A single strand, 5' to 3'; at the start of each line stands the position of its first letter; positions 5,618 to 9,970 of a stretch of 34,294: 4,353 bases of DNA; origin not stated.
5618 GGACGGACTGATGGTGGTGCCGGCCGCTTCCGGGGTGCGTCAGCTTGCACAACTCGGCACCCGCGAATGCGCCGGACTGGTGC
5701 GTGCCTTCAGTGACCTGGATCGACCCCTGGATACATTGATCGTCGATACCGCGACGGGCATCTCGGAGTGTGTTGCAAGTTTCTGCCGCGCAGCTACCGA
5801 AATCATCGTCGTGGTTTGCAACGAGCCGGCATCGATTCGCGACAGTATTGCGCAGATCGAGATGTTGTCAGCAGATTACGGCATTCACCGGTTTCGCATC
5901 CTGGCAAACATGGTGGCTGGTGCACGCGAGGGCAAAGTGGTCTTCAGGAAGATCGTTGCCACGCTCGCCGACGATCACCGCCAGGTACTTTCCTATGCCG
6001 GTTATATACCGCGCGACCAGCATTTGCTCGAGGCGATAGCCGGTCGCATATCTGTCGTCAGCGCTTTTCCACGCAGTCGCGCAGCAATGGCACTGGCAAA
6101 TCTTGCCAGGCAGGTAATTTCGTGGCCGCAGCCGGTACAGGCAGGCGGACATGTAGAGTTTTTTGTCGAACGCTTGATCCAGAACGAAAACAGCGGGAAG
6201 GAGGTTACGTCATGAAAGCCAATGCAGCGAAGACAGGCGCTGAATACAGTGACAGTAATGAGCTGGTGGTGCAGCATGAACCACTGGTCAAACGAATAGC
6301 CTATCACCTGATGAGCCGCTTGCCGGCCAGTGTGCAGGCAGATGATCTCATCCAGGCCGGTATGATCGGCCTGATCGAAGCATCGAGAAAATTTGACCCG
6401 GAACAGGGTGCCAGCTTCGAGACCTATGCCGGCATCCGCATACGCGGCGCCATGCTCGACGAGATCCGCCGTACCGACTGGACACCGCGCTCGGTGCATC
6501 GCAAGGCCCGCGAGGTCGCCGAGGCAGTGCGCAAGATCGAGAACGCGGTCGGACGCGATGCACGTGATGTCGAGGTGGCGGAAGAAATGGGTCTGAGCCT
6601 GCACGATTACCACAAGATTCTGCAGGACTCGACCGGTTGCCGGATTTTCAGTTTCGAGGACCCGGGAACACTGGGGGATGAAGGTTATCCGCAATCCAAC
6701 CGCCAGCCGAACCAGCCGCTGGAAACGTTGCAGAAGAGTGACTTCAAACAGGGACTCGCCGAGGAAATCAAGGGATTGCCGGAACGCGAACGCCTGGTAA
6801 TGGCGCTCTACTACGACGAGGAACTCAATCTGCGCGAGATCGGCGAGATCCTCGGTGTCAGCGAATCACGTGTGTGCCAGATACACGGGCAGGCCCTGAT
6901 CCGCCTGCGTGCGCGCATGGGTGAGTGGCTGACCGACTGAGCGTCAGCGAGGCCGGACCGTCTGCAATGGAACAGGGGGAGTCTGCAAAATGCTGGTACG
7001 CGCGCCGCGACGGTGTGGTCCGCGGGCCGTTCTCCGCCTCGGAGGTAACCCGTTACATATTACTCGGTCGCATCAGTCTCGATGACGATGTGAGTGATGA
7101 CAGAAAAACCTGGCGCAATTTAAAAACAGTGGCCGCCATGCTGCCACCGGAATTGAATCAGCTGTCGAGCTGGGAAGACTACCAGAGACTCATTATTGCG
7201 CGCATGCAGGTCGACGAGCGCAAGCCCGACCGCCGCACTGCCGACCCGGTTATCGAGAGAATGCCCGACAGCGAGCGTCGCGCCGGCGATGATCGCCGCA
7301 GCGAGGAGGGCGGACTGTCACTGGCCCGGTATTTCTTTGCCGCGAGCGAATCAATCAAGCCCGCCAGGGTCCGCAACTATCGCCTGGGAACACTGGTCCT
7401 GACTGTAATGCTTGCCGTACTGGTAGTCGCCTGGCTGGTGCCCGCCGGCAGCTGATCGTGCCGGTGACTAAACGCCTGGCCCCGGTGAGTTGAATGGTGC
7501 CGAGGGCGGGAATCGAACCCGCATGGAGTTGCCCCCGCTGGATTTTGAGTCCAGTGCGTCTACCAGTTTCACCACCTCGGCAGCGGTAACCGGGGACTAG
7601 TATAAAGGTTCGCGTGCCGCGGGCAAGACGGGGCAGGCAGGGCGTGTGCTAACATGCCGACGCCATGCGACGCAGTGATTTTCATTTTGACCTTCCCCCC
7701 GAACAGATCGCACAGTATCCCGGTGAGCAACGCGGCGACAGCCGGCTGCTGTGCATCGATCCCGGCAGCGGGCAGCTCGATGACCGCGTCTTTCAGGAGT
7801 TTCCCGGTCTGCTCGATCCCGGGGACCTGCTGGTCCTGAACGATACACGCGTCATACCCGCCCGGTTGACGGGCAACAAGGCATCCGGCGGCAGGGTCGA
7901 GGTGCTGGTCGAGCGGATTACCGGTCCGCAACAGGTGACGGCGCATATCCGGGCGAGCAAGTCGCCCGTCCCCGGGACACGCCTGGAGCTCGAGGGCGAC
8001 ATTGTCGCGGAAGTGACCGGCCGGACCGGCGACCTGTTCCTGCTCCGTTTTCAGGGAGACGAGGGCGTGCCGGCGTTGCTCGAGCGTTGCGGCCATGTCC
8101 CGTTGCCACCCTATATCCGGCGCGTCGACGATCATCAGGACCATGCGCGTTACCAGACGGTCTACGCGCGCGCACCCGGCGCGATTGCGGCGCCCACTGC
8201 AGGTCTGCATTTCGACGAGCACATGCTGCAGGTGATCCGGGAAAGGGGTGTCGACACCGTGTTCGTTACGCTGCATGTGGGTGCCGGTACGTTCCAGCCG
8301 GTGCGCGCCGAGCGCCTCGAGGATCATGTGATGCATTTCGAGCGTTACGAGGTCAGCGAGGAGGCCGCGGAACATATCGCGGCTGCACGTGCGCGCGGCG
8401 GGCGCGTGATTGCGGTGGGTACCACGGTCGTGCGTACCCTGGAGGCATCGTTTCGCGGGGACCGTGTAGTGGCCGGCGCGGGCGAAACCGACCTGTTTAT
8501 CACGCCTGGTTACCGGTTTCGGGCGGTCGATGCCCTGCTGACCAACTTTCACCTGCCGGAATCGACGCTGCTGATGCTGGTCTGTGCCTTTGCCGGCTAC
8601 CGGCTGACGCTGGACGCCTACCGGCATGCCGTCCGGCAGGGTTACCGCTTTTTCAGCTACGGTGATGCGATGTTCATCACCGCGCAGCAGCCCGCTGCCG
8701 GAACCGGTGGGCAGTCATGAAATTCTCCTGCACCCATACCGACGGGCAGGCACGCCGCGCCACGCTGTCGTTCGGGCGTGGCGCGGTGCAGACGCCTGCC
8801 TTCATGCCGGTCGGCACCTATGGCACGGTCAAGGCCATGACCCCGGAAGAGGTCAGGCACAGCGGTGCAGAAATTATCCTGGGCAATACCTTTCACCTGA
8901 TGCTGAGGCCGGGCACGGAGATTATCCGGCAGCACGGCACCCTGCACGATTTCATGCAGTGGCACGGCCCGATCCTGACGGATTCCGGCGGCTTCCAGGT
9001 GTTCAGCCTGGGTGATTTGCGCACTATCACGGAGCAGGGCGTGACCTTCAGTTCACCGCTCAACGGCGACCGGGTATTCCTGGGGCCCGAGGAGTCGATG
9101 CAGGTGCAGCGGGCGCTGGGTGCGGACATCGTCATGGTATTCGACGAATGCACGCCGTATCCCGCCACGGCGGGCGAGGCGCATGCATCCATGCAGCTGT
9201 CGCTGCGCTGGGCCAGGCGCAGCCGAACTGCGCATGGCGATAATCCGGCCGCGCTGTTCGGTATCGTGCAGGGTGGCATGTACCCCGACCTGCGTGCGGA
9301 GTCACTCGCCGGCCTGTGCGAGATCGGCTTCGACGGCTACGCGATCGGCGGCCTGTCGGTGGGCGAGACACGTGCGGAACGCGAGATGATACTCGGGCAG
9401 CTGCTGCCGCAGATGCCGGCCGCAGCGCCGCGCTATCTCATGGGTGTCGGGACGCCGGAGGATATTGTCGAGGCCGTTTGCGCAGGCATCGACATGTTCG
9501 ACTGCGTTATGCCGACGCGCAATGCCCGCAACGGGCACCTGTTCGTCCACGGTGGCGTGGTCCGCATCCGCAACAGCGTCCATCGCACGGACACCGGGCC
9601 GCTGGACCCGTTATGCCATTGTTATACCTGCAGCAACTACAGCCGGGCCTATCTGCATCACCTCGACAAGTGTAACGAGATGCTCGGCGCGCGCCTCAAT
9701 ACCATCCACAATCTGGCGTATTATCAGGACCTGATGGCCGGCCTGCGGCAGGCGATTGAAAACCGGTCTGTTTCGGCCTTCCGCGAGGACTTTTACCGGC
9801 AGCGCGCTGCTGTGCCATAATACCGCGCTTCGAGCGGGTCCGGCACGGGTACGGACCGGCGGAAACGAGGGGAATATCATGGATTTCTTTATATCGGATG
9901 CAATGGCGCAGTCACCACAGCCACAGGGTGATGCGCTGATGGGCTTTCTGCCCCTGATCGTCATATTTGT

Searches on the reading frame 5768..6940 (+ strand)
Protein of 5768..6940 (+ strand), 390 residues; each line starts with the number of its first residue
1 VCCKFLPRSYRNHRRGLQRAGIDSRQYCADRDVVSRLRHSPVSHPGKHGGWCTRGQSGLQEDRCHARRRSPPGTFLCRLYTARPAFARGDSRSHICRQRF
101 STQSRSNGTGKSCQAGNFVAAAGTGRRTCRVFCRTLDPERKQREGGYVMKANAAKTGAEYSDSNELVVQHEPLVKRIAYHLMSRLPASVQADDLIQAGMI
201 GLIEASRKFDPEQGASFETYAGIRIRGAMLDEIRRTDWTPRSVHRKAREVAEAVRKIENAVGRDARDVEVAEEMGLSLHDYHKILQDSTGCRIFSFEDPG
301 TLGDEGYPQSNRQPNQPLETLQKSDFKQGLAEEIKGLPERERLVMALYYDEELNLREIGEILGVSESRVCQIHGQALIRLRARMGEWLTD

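Call 62: search_protein_families(library=pfam, proteins=[window:5768-6940:+], max_evalue=0.00001)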
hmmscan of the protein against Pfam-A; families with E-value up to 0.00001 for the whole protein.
window:5768-6940:+ (390 aa): 5 families
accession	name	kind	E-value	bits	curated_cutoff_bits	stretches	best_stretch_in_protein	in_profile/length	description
PF04542.20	Sigma70_r2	-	1e-20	73.7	24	1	166-239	1-71/71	Sigma-70 region 2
PF04545.22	Sigma70_r4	-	6.9e-18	64.3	24.1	1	335-382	3-50/50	Sigma-70, region 4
PF04539.22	Sigma70_r3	-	1.4e-08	35.1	25.3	1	246-298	2-54/78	Sigma-70 region 3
PF08281.18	Sigma70_r4_2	-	3.1e-07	30.4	25.7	1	330-369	4-43/54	Sigma-70, region 4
PF13384.12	HTH_23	-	6.4e-06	26.3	24.6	0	339-372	4-37/50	Homeodomain-like domain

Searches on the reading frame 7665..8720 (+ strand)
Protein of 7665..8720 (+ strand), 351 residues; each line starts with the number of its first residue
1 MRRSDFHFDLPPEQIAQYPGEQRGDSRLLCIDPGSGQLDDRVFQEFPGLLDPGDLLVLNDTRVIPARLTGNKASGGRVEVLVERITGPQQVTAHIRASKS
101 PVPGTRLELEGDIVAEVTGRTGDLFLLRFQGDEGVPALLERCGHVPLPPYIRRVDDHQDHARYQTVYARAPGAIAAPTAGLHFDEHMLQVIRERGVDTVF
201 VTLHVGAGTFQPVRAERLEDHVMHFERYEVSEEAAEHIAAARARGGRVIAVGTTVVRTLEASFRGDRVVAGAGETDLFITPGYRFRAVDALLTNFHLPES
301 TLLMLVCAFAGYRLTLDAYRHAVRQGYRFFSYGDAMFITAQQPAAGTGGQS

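Call 62: search_protein_families(library=pfam, proteins=[window:7665-8720:+], max_evalue=0.00001)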
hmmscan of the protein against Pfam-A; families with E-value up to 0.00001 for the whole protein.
window:7665-8720:+ (351 aa): 1 family
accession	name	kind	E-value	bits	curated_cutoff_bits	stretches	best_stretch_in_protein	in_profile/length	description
PF02547.20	Queuosine_synth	-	8.7e-131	436.3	25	1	4-338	2-322/322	Queuosine biosynthesis protein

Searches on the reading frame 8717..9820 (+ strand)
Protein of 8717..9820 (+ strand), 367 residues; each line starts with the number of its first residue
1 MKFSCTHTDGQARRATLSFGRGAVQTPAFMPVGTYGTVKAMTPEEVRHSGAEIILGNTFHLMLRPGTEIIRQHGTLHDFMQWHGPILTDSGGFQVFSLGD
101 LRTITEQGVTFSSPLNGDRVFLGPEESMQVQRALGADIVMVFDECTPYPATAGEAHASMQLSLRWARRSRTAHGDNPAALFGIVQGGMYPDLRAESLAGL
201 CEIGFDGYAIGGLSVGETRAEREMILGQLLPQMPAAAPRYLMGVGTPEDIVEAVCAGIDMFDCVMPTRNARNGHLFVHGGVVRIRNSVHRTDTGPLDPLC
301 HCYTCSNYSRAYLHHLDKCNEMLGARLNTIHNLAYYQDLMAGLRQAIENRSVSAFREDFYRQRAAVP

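Call 62: search_protein_families(library=pfam, proteins=[window:8717-9820:+], max_evalue=0.00001)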
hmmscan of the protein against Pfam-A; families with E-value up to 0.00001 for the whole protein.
window:8717-9820:+ (367 aa): 1 family
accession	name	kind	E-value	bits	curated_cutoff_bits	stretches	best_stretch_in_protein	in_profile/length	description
PF01702.25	TGT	-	2.4e-157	524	26.3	1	11-364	2-356/357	Queuine tRNA-ribosyltransferase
